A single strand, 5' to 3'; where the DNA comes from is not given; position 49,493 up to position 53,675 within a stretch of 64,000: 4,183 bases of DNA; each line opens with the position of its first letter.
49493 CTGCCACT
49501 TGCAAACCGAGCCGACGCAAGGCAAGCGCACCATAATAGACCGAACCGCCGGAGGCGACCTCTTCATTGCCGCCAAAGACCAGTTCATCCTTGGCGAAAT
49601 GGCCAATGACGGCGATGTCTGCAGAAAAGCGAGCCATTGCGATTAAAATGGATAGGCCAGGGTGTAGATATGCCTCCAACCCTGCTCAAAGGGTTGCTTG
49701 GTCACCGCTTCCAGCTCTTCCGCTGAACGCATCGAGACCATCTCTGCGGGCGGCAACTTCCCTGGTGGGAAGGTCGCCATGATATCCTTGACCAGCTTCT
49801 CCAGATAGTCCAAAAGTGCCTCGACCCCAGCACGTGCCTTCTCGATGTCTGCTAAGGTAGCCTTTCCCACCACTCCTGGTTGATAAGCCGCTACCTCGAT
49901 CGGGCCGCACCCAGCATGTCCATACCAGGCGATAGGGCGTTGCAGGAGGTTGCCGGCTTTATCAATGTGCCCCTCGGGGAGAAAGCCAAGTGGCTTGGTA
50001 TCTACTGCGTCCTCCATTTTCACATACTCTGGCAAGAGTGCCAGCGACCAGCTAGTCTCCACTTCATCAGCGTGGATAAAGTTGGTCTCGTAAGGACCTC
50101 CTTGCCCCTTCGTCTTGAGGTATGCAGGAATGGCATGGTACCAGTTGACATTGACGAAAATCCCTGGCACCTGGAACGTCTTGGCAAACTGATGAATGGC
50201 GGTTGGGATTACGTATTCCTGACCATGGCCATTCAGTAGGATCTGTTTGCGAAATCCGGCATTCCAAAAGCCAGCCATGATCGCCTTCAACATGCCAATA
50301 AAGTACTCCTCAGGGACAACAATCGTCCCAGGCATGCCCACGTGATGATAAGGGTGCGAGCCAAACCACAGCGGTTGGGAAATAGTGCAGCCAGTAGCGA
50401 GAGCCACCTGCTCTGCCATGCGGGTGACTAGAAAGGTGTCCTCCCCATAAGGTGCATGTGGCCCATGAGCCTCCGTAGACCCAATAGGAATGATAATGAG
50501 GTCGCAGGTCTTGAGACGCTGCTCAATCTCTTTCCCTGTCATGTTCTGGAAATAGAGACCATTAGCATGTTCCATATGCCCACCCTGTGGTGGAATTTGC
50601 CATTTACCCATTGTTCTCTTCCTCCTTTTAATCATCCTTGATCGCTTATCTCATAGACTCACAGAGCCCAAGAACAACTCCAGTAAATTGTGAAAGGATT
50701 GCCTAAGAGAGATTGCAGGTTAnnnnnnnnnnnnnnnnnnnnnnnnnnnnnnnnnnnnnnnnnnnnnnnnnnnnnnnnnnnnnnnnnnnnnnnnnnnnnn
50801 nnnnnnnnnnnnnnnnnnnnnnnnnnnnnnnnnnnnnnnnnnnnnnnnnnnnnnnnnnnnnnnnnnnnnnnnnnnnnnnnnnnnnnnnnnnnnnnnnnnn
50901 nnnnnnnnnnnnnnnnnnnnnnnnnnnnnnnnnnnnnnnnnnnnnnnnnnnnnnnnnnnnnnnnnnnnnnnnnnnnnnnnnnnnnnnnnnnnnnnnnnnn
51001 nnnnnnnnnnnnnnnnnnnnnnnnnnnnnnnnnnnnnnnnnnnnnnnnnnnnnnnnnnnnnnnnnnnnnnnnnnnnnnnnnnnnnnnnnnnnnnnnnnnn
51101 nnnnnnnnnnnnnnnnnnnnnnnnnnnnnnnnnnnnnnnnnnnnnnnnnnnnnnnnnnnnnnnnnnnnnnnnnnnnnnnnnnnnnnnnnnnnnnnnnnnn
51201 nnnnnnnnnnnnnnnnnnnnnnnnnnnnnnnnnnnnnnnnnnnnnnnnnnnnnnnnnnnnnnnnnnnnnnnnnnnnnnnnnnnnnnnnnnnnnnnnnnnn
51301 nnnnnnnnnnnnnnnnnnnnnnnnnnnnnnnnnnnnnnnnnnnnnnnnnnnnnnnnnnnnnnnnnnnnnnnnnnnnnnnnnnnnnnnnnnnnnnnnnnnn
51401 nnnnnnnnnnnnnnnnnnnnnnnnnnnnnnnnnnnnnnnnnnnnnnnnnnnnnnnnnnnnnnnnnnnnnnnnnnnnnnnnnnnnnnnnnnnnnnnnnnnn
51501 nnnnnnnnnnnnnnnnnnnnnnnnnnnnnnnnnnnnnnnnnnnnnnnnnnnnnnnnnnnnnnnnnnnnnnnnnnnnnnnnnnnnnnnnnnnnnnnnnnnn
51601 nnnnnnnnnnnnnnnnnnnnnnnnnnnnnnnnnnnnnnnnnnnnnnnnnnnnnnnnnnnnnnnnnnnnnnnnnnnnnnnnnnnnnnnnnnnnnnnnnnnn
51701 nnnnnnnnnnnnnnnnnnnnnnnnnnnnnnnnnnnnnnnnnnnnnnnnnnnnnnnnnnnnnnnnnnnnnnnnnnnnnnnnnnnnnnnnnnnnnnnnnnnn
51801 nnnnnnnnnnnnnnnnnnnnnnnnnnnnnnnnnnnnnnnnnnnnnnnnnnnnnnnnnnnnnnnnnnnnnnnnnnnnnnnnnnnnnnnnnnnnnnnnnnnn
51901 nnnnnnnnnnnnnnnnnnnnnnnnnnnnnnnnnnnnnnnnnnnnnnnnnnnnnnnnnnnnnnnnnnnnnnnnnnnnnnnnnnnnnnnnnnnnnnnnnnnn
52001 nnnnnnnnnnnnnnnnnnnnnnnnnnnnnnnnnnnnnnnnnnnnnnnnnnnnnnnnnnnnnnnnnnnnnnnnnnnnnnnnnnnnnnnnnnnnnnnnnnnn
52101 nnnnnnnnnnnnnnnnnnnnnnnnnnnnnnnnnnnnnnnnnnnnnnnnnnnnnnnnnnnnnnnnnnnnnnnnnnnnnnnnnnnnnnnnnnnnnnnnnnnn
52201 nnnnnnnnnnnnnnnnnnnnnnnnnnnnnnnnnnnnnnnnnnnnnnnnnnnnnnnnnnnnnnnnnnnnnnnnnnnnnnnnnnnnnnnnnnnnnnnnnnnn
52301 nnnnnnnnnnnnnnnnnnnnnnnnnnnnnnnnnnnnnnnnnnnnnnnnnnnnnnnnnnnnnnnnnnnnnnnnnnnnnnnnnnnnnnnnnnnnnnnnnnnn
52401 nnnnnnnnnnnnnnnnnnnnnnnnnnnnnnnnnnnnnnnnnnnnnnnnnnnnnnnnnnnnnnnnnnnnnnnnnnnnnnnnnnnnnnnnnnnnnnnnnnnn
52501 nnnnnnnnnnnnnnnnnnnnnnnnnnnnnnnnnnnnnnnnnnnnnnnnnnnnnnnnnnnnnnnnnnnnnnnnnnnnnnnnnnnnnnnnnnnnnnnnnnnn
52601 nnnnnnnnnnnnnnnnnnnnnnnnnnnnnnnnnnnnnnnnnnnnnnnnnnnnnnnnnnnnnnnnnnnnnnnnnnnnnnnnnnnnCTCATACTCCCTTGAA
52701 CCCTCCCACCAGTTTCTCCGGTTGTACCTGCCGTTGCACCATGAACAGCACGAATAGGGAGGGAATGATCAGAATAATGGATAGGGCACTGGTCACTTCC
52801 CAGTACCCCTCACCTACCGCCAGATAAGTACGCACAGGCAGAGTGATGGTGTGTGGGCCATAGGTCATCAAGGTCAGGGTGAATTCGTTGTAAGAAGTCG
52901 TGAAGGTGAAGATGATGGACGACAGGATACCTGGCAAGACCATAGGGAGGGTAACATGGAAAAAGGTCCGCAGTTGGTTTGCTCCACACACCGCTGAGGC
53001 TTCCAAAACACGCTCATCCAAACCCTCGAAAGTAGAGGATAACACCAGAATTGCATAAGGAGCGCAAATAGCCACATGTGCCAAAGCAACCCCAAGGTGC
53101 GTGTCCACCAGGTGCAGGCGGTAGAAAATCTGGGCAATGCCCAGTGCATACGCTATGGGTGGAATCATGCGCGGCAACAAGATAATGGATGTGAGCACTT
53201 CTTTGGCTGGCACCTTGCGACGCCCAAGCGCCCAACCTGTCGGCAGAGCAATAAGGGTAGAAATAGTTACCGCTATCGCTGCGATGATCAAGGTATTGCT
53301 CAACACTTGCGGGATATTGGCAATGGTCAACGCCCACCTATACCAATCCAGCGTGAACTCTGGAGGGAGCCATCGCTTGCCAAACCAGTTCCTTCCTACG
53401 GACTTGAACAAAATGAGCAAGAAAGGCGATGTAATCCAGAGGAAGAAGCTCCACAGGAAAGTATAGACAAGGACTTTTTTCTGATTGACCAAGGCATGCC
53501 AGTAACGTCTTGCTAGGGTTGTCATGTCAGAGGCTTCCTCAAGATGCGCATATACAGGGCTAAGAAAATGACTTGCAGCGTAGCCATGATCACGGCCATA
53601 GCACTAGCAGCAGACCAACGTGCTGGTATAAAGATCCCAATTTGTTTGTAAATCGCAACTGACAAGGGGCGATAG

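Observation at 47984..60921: LacI-controlled catabolic operon of unknown substrate: 3 TIM-barrel isomerases, Gfo/Idh/MocA, Zn-ADH, 2 PfkB kinases, creatininase-family hydrolase, PotABCD-type transporter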

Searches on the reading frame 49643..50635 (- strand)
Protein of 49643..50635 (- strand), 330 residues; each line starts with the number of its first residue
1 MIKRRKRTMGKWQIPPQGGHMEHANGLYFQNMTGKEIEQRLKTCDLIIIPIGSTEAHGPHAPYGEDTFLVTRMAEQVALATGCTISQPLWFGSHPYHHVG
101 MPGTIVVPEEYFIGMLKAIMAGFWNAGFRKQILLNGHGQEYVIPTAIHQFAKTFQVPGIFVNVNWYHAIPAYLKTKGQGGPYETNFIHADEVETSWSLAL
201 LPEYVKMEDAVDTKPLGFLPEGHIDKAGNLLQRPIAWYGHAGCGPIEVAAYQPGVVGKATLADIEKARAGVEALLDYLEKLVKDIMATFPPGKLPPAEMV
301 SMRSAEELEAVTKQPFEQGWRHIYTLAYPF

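Call 4: search_protein_families(library=pfam, proteins=[window:49643-50635:-])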
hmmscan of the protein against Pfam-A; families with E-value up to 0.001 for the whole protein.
window:49643-50635:- (330 aa): 1 family
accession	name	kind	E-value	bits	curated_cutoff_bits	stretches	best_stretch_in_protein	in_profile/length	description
PF02633.19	Creatininase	-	6.8e-50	170.1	31.3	1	31-282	2-238/238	Creatinine amidohydrolase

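Call 6: search_protein_families(library=ncbifam, proteins=[window:49643-50635:-], max_evalue=0.00001)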
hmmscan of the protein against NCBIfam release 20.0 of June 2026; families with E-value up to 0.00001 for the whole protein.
window:49643-50635:- (330 aa): 3 families
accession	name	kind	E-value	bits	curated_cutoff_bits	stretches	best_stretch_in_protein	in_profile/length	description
NF041098.2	diketo_inos_hlase_IolN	equivalog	1.4e-160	533.4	245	1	21-328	1-307/307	3-dehydro-scyllo-inosose hydrolase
TIGR04448.1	creatininase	equivalog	2.4e-22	79.8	235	1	31-216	1-195/246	creatininase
TIGR03964.1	mycofact_creat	equivalog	2.2e-13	50.4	172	1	34-211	6-163/228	mycofactocin biosynthesis peptidyl-dipeptidase MftE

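Call 31: find_homologous_proteins(query=window:49643-50575:-, max_evalue=1e-10)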
Query window:49643-50575:- (310 aa): 1111 proteins with E <= 1e-10 among 2068 candidates; the best 120 are listed.
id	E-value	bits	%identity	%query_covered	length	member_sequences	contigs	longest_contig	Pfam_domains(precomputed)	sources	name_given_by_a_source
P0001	1.4e-202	690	95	100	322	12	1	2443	PF02633.20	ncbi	ncbi:MAG: 3-dehydro-scyllo-inosose hydrolase [Anaerolineae bacterium]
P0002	1.3e-185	634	85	100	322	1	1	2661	PF02633.20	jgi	jgi:creatinine amidohydrolase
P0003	6.2e-185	632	85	100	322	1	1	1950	PF02633.20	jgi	jgi:creatinine amidohydrolase/Fe(II)-dependent formamide hydrolase-like protein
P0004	7.2e-185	632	86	100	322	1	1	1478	PF02633.20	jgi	jgi:creatinine amidohydrolase/Fe(II)-dependent formamide hydrolase-like protein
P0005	8.5e-185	632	85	100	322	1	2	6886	PF02633.20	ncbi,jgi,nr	ncbi:MAG: creatininase family protein [Chloroflexi bacterium]|nr:creatininase family protein [Chloro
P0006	1.9e-184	631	85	100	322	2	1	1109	PF02633.20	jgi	jgi:creatinine amidohydrolase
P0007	5.2e-184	629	84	100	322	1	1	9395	PF02633.20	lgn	-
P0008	1.4e-183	628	85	100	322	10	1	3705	PF02633.20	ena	-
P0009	4.9e-183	626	84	100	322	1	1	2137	PF02633.20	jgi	-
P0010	5.6e-183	626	85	100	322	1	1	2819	PF02633.20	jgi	jgi:creatinine amidohydrolase/Fe(II)-dependent formamide hydrolase-like protein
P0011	3.2e-178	610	86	96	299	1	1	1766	PF02633.20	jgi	jgi:creatinine amidohydrolase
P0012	2.8e-170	584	79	100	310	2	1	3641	PF02633.20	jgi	-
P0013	3.5e-162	557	75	100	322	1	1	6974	PF02633.20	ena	-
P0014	1.6e-161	555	75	100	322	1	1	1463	PF02633.20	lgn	-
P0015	1.2e-160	552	75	100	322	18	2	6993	PF02633.20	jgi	-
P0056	2.1e-152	525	73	98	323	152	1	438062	PF02633.20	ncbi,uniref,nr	ncbi:3-dehydro-scyllo-inosose hydrolase [Thermotoga sp. SG1]|uniref:3-dehydro-scyllo-inosose hydrola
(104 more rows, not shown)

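Call 32: find_related_loci(query=window:49643-50611:-, collection=genome_contigs, flank=10000)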
Query window:49643-50611:- (322 aa) in genome_contigs; peptide patterns used: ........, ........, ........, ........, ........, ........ (x = any residue, [..] = any of these).
250 stretches matched a pattern; 223 encode a relative of the query (tblastn E <= 1e-3); the best 80 are kept; 79 distinct loci.
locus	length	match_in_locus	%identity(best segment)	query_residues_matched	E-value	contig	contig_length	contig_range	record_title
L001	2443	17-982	95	1-322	0e+0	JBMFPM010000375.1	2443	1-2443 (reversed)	MAG: Anaerolineae bacterium isolate KM4338-63 NODE_19606_length_2443_cov_3.480737, whole genome shotgun sequence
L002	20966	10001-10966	94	1-322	0e+0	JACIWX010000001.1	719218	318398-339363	MAG: Chloroflexota bacterium isolate MAG-37 Chloroflexota_E3_bin22_Scaffold_1, whole genome shotgun sequence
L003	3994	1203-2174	75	1-322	4e-174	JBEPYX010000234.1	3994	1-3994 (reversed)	MAG: Thermoflexus sp. isolate 03V1_S199.metabat_sspec.013_sub NODE_14193_length_3994_cov_2.970520, whole genome shotgun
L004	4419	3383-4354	74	1-322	3e-171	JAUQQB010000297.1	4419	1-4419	MAG: Chloroflexota bacterium isolate JZ-3.bins.34.201901 NODE_21110_length_4419_cov_3.455965, whole genome shotgun seque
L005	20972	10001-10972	74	1-322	1e-166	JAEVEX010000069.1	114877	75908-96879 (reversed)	MAG: Candidatus Thermoflexus tengchongensis isolate QQ.bin.20 NODE_299_length_114877_cov_7.8343, whole genome shotgun se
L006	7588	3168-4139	74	1-322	8e-167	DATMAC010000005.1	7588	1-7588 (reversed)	MAG TPA_asm: Thermoflexus sp. isolate SMAG_U13315 k141_555967, whole genome shotgun sequence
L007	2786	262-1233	74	1-322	2e-176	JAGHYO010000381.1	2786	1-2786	MAG: Thermoflexus sp. isolate 629H.11 NODE_5237_length_2786_cov_4.229220, whole genome shotgun sequence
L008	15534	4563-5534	74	1-322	4e-166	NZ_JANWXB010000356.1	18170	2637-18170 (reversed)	MAG: Thermoflexus sp. isolate SKYG36 k141_238374, whole genome shotgun sequence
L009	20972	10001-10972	74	1-322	2e-166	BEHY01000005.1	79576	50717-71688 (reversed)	Candidatus Thermoflexus japonica DNA, contig: NODE_138_5, isolate: HRbin22, whole genome shotgun sequence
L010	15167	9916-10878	72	1-321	3e-165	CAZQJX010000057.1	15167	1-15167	MAG TPA_asm: uncultured bacterium isolate binchicken_co6_402 genome assembly, contig: NODE_4260_length_15167_cov_8.02819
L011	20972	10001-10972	73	1-322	9e-165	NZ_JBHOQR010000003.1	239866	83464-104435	MAG: Thermoflexus sp. isolate A0_25 coassembly_Ak141_214700, whole genome shotgun sequence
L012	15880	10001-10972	74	1-322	3e-166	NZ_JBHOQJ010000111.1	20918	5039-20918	MAG: Thermoflexus sp. isolate C0_11 k141_194589, whole genome shotgun sequence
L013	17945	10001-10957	74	2-321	1e-164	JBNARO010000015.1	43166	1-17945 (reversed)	MAG: Dictyoglomaceae bacterium isolate Kamch4316-2DMB-17 bin8.fa-15, whole genome shotgun sequence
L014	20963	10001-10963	72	1-321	2e-163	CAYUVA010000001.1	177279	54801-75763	MAG TPA_asm: uncultured bacterium isolate SRP338002_co1_41 genome assembly, contig: NODE_78_length_177279_cov_9.877550,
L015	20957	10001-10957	74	2-321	9e-161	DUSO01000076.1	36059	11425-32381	MAG TPA_asm: Bacillota bacterium isolate AS04akNAM_35 31106_AS04, whole genome shotgun sequence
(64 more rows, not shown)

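Call 34: find_encoding_contigs(protein=P0056, flank=10000, max_places=3)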
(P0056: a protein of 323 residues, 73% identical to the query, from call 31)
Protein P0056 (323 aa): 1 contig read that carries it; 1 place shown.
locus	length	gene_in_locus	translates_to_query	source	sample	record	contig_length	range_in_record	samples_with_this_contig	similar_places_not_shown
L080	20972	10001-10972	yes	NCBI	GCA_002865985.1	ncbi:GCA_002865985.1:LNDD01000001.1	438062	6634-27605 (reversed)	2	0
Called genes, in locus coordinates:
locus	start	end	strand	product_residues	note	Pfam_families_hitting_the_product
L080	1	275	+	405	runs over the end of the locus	PF00512:HisKA, PF02518:HATPase_c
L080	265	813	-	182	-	PF00265:TK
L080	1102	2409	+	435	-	PF00909:Ammonium_transp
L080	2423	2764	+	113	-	PF00543:P-II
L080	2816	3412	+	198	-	PF00383:dCMP_cyt_deam_1, PF14437:MafB19-deam, PF14439:Bd3614-deam (weak)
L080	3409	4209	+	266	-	PF02775:TPP_enzyme_C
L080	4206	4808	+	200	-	PF01558:POR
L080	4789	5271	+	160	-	PF01219:DAGK_prokar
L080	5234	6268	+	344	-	PF00072:Response_reg, PF01339:CheB_methylest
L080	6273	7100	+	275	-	PF23446:LysM1_NFP_LYK (faint), PF23457:LysM2_NFP (faint), PF01476:LysM, PF23473:LysM3_LYK4_5 (weak), PF01476:LysM, PF01551:Peptidase_M23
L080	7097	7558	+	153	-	PF04463:2-thiour_desulf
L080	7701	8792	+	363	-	PF01325:Fe_dep_repress (weak), PF12802:MarR_2 (weak), PF13412:HTH_24, PF00480:ROK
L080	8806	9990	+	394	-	PF08240:ADH_N, PF16912:Glu_dehyd_C, PF00107:ADH_zinc_N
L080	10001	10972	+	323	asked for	PF02633:Creatininase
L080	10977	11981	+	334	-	PF01408:GFO_IDH_MocA, PF02894:GFO_IDH_MocA_C, PF22725:GFO_IDH_MocA_C3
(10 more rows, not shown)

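Call 71: list_cluster_members(proteins=[P0056])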
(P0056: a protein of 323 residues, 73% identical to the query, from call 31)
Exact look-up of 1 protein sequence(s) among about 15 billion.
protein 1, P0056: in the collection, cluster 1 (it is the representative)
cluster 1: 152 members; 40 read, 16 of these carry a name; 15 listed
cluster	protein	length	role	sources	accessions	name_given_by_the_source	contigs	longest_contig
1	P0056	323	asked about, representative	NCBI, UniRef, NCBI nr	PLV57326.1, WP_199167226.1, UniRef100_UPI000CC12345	3-dehydro-scyllo-inosose hydrolase [Thermotoga sp. SG1] | 3-dehydro-scyllo-inosose hydrolase n=1 Tax=Thermotoga sp. SG1 TaxID=126739 ...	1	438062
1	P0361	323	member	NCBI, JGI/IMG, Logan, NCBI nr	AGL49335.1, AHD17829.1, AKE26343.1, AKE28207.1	creatinine amidohydrolase [Thermotoga maritima MSB8] | 3-dehydro-scyllo-inosose hydrolase [Thermotoga maritima]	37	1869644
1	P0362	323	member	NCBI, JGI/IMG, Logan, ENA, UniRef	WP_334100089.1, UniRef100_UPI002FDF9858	3-dehydro-scyllo-inosose hydrolase [Thermotoga petrophila] | creatinine amidohydrolase | 3-dehydro-scyllo-inosose hydrolase n=1 Tax=Thermotoga petrophila TaxID=93929 ...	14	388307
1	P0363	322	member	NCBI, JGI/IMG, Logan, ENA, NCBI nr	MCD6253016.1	MAG: creatininase family protein [Thermotogae bacterium] | creatininase family protein [Thermotogota bacterium]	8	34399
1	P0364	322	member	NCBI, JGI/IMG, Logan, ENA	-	creatinine amidohydrolase/Fe(II)-dependent formamide hydrolase-like protein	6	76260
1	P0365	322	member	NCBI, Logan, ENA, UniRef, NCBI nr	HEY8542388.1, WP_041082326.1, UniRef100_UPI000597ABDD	MAG TPA: 3-dehydro-scyllo-inosose hydrolase [Pseudothermotoga sp.] | 3-dehydro-scyllo-inosose hydrolase n=1 Tax=Thermotoga profunda TaxID=1508420 ... | 3-dehydro-scyllo-inosose hydrolase [Thermotoga profunda]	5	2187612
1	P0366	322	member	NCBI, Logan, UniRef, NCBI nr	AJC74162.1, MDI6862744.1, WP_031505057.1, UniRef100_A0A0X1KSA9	creatinine amidohydrolase [Pseudothermotoga hypogea DSM 11164 = NBRC 106472] | Creatinine amidohydrolase n=2 Tax=Pseudothermotoga hypogea TaxID=57487 ... | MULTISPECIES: 3-dehydro-scyllo-inosose hydrolase [Pseudothermotoga]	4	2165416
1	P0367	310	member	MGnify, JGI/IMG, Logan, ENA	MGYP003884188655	FL=1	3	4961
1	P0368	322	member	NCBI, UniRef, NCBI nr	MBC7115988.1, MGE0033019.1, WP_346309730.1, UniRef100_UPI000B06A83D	MAG: creatininase family protein [Pseudothermotoga sp.] | 3-dehydro-scyllo-inosose hydrolase n=1 Tax=Pseudothermotoga sp. TaxID=2033661 ... | creatininase family protein [Pseudothermotoga sp.]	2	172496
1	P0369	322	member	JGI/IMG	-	creatinine amidohydrolase/Fe(II)-dependent formamide hydrolase-like protein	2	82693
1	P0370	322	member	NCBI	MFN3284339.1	MAG: 3-dehydro-scyllo-inosose hydrolase [Pseudothermotoga sp.]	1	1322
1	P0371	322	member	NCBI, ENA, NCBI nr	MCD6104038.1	MAG: creatininase family protein [Thermotogaceae bacterium] | creatininase family protein [Thermotogaceae bacterium]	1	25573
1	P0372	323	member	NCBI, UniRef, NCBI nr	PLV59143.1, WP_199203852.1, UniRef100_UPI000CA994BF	3-dehydro-scyllo-inosose hydrolase [Thermotoga sp. KOL6] | 3-dehydro-scyllo-inosose hydrolase n=1 Tax=Thermotoga sp. KOL6 TaxID=126741 ...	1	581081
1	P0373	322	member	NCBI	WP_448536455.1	3-dehydro-scyllo-inosose hydrolase [Pseudothermotoga sp.]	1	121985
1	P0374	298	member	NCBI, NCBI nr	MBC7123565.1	MAG: creatininase family protein, partial [Pseudothermotoga sp.] | creatininase family protein [Pseudothermotoga sp.]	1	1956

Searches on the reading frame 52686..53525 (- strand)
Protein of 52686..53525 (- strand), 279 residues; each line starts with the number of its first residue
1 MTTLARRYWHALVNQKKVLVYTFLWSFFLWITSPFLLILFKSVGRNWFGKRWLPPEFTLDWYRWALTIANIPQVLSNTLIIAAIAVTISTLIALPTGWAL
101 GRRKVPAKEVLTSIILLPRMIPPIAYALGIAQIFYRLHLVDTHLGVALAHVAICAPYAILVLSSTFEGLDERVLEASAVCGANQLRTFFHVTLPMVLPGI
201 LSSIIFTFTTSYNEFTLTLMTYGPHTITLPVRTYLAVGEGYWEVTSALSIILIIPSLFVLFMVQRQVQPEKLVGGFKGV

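Call 4: search_protein_families(library=pfam, proteins=[window:52686-53525:-])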
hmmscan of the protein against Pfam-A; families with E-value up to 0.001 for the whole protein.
window:52686-53525:- (279 aa): 1 family
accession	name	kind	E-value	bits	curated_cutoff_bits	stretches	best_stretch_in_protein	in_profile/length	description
PF00528.27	BPD_transp_1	-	2.3e-16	60.5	26.4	1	94-269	2-180/184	Binding-protein-dependent transport system inner membrane component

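Call 6: search_protein_families(library=ncbifam, proteins=[window:52686-53525:-], max_evalue=0.00001)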
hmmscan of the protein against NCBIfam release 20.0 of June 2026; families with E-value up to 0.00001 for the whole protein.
window:52686-53525:- (279 aa): 24 families
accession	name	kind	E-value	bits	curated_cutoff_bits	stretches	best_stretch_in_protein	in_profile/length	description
NF007047.0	PRK09500.1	equivalog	1.2e-33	116.9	326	1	16-265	3-250/257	spermidine/putrescine ABC transporter permease PotC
TIGR01581.1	Mo_ABC_porter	hypoth_equivalog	2.7e-27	95.7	210.3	1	69-260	17-222/225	ABC transporter permease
TIGR02141.1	modB_ABC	equivalog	3e-24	85.8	182.6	1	78-264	3-203/208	molybdate ABC transporter permease subunit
TIGR03262.1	PhnU2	equivalog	9.4e-24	83.9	593.25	1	23-268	10-257/546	putative 2-aminoethylphosphonate ABC transporter permease subunit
TIGR03255.1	PhnV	equivalog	2.9e-23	82.9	358.7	1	22-266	22-264/270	2-aminoethylphosphonate ABC transport system, membrane component PhnV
NF040839.1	tungstate_WtpB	equivalog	1.1e-20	74.4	340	1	71-267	42-247/251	tungstate ABC transporter permease WtpB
NF040932.1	ABC_arch_GlcU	equivalog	2.1e-19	70.2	340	1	40-261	28-255/272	glucose ABC transporter permease GlcU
NF007889.0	PRK10592.1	equivalog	7.7e-18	65.1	476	1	26-254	18-252/281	putrescine ABC transporter permease PotI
NF006939.0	PRK09421.1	equivalog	6e-17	61.8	262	1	73-262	10-216/230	molybdate ABC transporter permease subunit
NF011624.0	PRK15050.1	equivalog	6.1e-16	58.4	247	1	137-271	155-289/297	2-aminoethylphosphonate ABC transporter permease subunit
TIGR00969.1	3a0106s02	subfamily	9.9e-16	58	240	1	65-263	53-266/272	sulfate ABC transporter permease subunit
NF007044.0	PRK09497.1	equivalog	2.6e-14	53.4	348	1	135-263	142-271/285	spermidine/putrescine ABC transporter permease PotB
TIGR03226.1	PhnU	equivalog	1.4e-13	51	283.45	1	144-266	180-302/311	2-aminoethylphosphonate ABC transporter permease subunit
NF008231.0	PRK10998.1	equivalog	1.8e-13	50.7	261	1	16-277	12-295/296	maltose ABC transporter permease MalG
TIGR02139.1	permease_CysT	equivalog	1.2e-12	48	246.1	1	71-264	48-256/265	sulfate ABC transporter permease subunit CysT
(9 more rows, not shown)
